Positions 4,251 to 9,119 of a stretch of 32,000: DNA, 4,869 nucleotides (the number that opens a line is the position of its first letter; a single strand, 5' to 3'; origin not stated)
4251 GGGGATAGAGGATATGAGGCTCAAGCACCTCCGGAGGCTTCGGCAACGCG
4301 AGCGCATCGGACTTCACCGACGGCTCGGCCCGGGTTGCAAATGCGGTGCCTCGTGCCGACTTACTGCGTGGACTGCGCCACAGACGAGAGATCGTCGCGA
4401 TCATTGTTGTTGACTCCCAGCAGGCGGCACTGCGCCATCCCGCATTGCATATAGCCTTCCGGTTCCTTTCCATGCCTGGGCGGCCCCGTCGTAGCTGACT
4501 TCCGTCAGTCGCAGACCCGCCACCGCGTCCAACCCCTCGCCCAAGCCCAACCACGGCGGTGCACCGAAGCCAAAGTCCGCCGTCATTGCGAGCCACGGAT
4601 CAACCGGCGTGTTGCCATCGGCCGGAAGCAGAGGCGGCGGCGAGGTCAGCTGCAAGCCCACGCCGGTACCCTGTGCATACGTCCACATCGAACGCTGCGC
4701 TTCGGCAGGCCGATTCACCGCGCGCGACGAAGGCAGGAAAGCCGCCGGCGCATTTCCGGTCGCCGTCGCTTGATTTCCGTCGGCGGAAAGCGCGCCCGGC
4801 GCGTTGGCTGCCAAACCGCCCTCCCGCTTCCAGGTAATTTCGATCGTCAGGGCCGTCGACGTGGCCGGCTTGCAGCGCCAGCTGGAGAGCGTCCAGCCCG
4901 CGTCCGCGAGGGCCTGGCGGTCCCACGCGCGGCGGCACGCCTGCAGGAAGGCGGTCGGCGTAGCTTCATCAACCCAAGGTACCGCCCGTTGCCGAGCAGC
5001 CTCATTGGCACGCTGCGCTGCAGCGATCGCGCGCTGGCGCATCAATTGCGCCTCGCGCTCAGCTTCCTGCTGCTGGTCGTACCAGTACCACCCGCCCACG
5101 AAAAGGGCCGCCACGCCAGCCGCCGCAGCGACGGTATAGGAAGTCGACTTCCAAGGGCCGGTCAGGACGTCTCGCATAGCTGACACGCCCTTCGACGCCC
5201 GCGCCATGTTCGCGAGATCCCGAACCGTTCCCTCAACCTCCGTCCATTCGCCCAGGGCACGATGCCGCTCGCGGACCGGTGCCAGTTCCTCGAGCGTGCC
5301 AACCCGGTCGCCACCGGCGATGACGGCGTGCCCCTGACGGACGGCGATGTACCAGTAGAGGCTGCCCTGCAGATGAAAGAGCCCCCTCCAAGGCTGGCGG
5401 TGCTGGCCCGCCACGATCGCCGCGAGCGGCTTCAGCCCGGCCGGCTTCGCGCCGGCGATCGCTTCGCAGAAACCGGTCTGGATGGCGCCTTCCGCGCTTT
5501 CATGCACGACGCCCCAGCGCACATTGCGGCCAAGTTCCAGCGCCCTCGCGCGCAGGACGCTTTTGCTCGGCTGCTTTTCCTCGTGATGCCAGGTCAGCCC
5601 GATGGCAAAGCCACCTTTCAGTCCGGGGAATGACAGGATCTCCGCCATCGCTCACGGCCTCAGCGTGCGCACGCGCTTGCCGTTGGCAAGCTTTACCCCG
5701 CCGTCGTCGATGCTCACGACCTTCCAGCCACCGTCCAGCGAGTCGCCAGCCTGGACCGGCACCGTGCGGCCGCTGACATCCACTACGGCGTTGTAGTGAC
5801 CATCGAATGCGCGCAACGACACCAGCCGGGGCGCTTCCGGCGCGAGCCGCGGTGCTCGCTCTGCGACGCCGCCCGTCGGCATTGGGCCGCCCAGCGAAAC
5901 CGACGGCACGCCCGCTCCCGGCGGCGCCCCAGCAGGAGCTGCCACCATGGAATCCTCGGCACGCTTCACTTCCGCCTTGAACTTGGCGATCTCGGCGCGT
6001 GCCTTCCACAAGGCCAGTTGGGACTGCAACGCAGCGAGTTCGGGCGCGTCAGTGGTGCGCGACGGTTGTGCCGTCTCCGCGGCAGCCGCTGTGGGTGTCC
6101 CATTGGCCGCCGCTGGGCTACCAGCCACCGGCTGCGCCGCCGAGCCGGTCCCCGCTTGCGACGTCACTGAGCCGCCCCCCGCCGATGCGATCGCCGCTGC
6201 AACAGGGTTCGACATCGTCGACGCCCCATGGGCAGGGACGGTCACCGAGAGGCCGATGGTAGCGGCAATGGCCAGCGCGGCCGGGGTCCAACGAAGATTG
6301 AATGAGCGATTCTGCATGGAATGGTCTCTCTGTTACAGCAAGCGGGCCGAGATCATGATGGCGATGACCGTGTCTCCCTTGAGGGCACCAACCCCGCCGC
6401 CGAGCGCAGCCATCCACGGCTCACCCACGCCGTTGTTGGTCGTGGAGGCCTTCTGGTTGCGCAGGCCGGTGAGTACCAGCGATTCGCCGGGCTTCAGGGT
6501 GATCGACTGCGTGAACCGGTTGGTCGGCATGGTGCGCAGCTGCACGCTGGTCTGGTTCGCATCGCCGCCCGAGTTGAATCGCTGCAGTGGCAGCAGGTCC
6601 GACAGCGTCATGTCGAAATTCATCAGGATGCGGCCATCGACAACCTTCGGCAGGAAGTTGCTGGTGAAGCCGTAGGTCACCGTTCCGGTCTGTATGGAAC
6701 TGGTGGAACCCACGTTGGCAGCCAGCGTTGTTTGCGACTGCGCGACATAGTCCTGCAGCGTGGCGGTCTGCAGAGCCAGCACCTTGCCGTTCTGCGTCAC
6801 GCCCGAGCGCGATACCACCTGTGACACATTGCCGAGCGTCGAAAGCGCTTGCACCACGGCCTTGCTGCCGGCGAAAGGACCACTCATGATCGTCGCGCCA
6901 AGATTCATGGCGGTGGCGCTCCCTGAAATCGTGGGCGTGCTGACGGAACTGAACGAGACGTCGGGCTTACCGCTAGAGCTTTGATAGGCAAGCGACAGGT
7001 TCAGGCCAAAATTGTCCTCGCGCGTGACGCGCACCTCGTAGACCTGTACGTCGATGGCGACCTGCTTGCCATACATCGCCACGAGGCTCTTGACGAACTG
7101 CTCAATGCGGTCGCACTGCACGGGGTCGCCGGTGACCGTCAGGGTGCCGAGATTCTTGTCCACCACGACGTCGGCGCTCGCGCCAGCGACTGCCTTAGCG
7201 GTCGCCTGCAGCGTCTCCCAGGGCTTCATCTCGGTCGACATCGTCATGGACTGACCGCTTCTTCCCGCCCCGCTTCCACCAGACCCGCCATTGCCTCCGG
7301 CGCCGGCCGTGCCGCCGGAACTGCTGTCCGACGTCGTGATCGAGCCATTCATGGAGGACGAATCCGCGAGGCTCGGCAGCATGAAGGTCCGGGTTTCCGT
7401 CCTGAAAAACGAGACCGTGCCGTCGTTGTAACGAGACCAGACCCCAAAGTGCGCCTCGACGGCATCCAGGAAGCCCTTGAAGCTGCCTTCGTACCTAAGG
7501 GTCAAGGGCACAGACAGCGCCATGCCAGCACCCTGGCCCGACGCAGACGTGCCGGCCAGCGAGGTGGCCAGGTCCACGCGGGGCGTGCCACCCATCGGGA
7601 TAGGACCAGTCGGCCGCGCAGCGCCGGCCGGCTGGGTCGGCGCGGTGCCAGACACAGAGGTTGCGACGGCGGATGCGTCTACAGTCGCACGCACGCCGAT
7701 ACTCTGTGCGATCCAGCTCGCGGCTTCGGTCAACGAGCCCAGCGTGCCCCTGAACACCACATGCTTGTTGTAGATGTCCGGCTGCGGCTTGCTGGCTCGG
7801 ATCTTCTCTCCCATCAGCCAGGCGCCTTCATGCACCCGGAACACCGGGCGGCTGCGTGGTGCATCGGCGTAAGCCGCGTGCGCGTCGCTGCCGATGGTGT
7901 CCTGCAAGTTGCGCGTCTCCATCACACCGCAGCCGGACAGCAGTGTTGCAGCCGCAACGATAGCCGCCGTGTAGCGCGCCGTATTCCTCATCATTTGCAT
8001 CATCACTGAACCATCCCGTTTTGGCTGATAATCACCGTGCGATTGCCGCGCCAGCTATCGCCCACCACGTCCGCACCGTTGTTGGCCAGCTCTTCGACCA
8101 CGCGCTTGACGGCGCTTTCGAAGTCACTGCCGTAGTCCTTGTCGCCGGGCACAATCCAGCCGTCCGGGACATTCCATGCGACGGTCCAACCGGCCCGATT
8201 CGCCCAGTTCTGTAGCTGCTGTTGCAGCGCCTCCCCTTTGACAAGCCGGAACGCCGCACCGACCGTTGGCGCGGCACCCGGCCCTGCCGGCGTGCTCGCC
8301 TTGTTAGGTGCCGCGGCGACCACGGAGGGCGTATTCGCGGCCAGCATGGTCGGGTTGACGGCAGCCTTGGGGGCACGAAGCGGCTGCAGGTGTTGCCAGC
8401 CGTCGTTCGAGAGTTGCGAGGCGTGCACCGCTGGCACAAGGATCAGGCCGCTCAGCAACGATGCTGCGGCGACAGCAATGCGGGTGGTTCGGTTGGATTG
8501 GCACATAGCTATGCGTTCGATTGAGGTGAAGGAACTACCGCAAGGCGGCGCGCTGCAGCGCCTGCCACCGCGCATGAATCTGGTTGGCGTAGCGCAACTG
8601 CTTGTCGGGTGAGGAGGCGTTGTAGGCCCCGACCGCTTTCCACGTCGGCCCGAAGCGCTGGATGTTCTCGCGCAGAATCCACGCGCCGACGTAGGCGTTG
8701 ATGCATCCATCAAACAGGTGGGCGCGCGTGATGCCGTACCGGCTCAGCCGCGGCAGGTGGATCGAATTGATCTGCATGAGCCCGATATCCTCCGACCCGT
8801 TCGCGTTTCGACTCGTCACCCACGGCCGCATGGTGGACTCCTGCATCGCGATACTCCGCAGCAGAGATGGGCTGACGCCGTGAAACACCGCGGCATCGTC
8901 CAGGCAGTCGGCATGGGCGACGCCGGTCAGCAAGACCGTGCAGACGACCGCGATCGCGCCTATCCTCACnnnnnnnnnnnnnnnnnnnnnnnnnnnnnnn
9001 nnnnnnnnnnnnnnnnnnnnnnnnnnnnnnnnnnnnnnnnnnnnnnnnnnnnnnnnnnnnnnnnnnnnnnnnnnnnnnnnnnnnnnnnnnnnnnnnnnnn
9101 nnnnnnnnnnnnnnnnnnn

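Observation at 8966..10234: Hybrid periplasmic protein (VirB9-CTD-like / TcpQ-like / VirB9-CTD-like) at the seam between T4SS and type IVb pilus genes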

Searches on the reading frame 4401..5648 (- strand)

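Call 3: search_protein_families(library=pfam, proteins=[window:4401-5648:-], max_evalue=0.1)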
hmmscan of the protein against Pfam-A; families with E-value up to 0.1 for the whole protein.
window:4401-5648:- (415 aa): 1 family
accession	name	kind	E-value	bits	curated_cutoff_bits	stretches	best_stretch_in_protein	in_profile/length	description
PF06864.17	PAP_PilO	-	4e-35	121.9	26.7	1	15-401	2-419/419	Pilin accessory protein (PilO)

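Call 4: search_protein_families(library=ncbifam, proteins=[window:4401-5648:-], max_evalue=0.1)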
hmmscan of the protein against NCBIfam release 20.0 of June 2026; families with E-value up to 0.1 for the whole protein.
window:4401-5648:- (415 aa): 0 families

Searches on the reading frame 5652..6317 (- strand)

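Call 3: search_protein_families(library=pfam, proteins=[window:5652-6317:-], max_evalue=0.1)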
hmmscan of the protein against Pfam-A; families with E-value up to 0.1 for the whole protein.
window:5652-6317:- (221 aa): 1 family
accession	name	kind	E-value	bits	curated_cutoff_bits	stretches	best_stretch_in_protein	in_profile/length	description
PF23893.1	Y4YQ_C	-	0.0022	18.2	27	1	189-217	23-51/53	Uncharacterised protein Y4YQ C-terminal domain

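Call 4: search_protein_families(library=ncbifam, proteins=[window:5652-6317:-], max_evalue=0.1)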
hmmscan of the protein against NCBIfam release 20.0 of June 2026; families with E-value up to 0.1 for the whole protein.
window:5652-6317:- (221 aa): 1 family
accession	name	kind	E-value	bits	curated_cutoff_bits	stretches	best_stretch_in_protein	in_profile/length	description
TIGR03021.1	pilP_fam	equivalog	7.3e-32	110.9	34.65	1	89-210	2-118/119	type IV pilus biogenesis protein PilP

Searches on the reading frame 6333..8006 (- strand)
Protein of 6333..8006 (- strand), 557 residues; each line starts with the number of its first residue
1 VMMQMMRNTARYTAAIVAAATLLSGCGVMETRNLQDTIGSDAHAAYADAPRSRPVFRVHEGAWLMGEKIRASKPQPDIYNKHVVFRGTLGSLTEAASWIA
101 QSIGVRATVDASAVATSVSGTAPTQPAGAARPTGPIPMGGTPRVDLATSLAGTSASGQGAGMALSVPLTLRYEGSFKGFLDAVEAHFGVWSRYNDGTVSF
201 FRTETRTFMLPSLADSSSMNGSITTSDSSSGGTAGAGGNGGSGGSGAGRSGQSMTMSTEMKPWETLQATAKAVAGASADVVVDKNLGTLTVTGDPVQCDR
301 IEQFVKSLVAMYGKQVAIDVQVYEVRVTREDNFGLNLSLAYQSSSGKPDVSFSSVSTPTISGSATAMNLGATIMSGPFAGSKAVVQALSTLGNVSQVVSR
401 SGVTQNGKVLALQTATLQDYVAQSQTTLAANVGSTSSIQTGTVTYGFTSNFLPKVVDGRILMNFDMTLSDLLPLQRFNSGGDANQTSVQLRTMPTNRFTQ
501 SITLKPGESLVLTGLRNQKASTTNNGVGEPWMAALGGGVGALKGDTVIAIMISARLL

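Call 3: search_protein_families(library=pfam, proteins=[window:6333-8006:-], max_evalue=0.1)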
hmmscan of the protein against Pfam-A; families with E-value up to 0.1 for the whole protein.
window:6333-8006:- (557 aa): 3 families
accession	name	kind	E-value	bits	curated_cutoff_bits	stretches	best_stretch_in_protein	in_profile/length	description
PF00263.26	Secretin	-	1.3e-06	28.6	27.5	1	389-527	3-134/169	Bacterial type II and III secretion system protein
PF07655.18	Secretin_N_2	-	4.3e-05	24.4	23.4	1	205-278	1-81/91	Secretin N-terminal domain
PF03958.22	Secretin_N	-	0.0023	18.6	28.2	1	271-308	26-63/69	Bacterial type II/III secretion system short domain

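Call 4: search_protein_families(library=ncbifam, proteins=[window:6333-8006:-], max_evalue=0.1)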
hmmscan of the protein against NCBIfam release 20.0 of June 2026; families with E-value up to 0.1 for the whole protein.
window:6333-8006:- (557 aa): 6 families
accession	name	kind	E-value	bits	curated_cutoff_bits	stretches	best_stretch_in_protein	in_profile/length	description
TIGR02520.1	pilus_B_mal_scr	equivalog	5.6e-78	262.7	287.65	1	59-552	4-509/513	PilN family type IVB pilus formation outer membrane protein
TIGR02519.1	pilus_MshL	equivalog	4.2e-23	81.8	250.2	1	280-527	1-256/290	pilus (MSHA type) biogenesis protein MshL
TIGR02517.1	type_II_gspD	equivalog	2e-06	26.6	351.35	1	245-527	261-556/600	type II secretion system secretin GspD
TIGR02515.1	IV_pilus_PilQ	subfamily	0.00014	21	284.35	1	268-423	125-279/428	type IV pilus secretin PilQ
NF042912.1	Amuc_1098_fam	equivalog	0.0012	16.9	750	1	251-388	399-527/805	Amuc_1098 family type IV pilus outer membrane protein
NF047847.2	SS_mature_LptM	equivalog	0.0038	17.3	27.7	1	6-28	1-22/31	LPS translocon maturation chaperone LptM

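Call 92: search_dna_similar(query=window:6333-8003:-, collection=plasmids, mode=protein, max_evalue=1e-20, rows=spread, max_rows=40)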
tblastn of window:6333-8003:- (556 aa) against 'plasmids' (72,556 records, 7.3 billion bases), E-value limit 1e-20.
Records with a match: 1108; places in all: 1116; records where one place covers at least 80% of the query: 44.
Best place of each record, by identity: >=99% 2; 90-95% 3; 80-90% 3; 60-80% 1; <60% 1099.
By first word of the organism name: Escherichia 778; Shigella 94; Salmonella 61; Pseudomonas 34; Klebsiella 30; Burkholderia 29; Cupriavidus 10; Ralstonia 9; Enterobacter 8; Arsenophonus 7; and 27 more.
By predicted mobility (MOB-suite, as given by PLSDB): conjugative 988; non-mobilizable 83; mobilizable 37.
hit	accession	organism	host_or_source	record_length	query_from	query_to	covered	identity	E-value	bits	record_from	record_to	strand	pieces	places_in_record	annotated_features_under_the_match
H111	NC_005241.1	Cupriavidus necator H16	-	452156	1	556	100%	100.0%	0e+0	920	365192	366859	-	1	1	secretin N-terminal domain-containing protein | toxin co-regulated pilus biosynthesis Q family protein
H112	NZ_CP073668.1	Burkholderia contaminans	Homo sapiens,blood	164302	21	556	96%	44.0%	3e-109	366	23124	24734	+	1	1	pilus assembly protein PilN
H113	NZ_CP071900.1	Stutzerimonas frequens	soil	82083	133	530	72%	30.3%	6e-29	129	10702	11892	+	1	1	PilN family type IVB pilus formation outer membrane protein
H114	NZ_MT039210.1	Serratia proteamaculans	-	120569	286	556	49%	32.1%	6e-23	111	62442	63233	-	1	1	PilN family type IVB pilus formation outer membrane protein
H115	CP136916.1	Escherichia coli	Homo sapiens,2023JQ-00025,urine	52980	286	556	49%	31.5%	1e-21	107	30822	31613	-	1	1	PilN family type IVB pilus formation outer membrane protein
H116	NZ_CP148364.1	Escherichia coli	-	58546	286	556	49%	31.5%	1e-21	107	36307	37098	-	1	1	PilN family type IVB pilus formation outer membrane protein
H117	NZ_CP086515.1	Escherichia coli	Homo sapiens,stool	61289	286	556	49%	31.5%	1e-21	107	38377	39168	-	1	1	PilN family type IVB pilus formation outer membrane protein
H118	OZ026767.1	Escherichia coli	-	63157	286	556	49%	31.4%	1e-21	107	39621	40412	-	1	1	type IVB pilus formation outer membrane protein, R64 PilN family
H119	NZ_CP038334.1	Escherichia coli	cattle,cattle feces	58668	286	556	49%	31.2%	7e-22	107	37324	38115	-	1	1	PilN family type IVB pilus formation outer membrane protein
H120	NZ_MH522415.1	Salmonella enterica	Homo sapiens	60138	286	556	49%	31.2%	7e-22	107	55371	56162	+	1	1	PilN family type IVB pilus formation outer membrane protein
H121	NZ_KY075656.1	Escherichia coli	-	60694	286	556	49%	31.2%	7e-22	107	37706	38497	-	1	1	PilN family type IVB pilus formation outer membrane protein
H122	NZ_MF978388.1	Escherichia coli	fish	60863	286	556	49%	31.2%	7e-22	107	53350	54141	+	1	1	PilN family type IVB pilus formation outer membrane protein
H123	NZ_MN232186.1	Escherichia coli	-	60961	286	556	49%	31.2%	7e-22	107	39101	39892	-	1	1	PilN family type IVB pilus formation outer membrane protein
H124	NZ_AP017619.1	Escherichia coli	Bos taurus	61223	286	556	49%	31.2%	7e-22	107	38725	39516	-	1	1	PilN family type IVB pilus formation outer membrane protein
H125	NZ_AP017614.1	Escherichia coli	Sus scrofa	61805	286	556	49%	31.2%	7e-22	107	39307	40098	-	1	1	PilN family type IVB pilus formation outer membrane protein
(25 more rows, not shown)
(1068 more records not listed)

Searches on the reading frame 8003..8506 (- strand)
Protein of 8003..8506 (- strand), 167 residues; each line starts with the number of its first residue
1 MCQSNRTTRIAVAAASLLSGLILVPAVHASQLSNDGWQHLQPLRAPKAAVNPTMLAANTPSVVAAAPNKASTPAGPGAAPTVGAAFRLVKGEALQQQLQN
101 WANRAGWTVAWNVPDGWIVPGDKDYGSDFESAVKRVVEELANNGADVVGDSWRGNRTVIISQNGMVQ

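Call 40: search_protein_families(library=pfam, proteins=[window:8003-8506:-], max_evalue=0.1)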
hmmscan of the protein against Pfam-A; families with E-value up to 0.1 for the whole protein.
window:8003-8506:- (167 aa): 2 families
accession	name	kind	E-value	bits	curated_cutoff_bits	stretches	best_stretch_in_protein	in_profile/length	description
PF10671.14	TcpQ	-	1.5e-23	83.1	27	1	85-162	2-79/80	Toxin co-regulated pilus biosynthesis protein Q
PF18669.6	Trp_ring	-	0.013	16.2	27.1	1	116-160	2-48/51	Trimeric autotransporter adhesin Trp ring domain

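Call 66: search_protein_families(library=ncbifam, proteins=[window:8003-8506:-], max_evalue=0.1)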
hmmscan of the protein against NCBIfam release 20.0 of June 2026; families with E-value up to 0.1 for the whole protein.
window:8003-8506:- (167 aa): 1 family
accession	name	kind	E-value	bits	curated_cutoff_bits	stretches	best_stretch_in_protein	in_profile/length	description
NF006739.0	PRK09267.1-5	subfamily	0.041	13.6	175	1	123-150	92-119/168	flavodoxin FldA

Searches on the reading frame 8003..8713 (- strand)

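Call 3: search_protein_families(library=pfam, proteins=[window:8003-8713:-], max_evalue=0.1)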
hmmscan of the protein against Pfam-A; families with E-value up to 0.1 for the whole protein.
window:8003-8713:- (236 aa): 2 families
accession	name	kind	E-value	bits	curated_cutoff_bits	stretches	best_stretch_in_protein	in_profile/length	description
PF10671.14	TcpQ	-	3.1e-23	82.1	27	1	154-231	2-79/80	Toxin co-regulated pilus biosynthesis protein Q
PF18669.6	Trp_ring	-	0.025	15.3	27.1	1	185-229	2-48/51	Trimeric autotransporter adhesin Trp ring domain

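Call 4: search_protein_families(library=ncbifam, proteins=[window:8003-8713:-], max_evalue=0.1)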
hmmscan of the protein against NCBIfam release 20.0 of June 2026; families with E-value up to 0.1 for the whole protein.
window:8003-8713:- (236 aa): 1 family
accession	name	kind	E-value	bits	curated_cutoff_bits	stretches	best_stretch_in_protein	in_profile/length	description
NF006739.0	PRK09267.1-5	subfamily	0.07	12.9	175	0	192-219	92-119/168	flavodoxin FldA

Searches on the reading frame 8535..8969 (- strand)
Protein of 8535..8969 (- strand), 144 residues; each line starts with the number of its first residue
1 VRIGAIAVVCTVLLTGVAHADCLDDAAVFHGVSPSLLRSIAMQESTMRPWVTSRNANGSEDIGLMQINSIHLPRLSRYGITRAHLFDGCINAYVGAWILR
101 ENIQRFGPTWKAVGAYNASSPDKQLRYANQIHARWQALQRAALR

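Call 3: search_protein_families(library=pfam, proteins=[window:8535-8969:-], max_evalue=0.1)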
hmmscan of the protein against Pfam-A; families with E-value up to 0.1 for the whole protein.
window:8535-8969:- (144 aa): 2 families
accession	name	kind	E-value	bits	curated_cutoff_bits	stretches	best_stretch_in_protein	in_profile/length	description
PF01464.25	SLT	-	6.7e-20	71.2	21.3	1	24-119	4-97/117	Transglycosylase SLT domain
PF18896.5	SLT_3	-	1.1e-05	26.2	27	1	36-94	16-73/89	Lysozyme like domain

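Call 4: search_protein_families(library=ncbifam, proteins=[window:8535-8969:-], max_evalue=0.1)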
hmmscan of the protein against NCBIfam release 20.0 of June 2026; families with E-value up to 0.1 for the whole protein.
window:8535-8969:- (144 aa): 3 families
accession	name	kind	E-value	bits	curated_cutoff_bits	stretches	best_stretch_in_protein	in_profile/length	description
NF011856.0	PRK15328.1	equivalog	1.5e-34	118.8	208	1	8-141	7-145/160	type III secretion system invasion protein IagB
NF010463.0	PRK13888.1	equivalog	3e-14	53.5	246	1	25-132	20-128/211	conjugal transfer protein TrbN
NF010438.0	PRK13864.1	equivalog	0.00072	19.1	212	1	53-102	84-131/245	type IV secretion system lytic transglycosylase VirB1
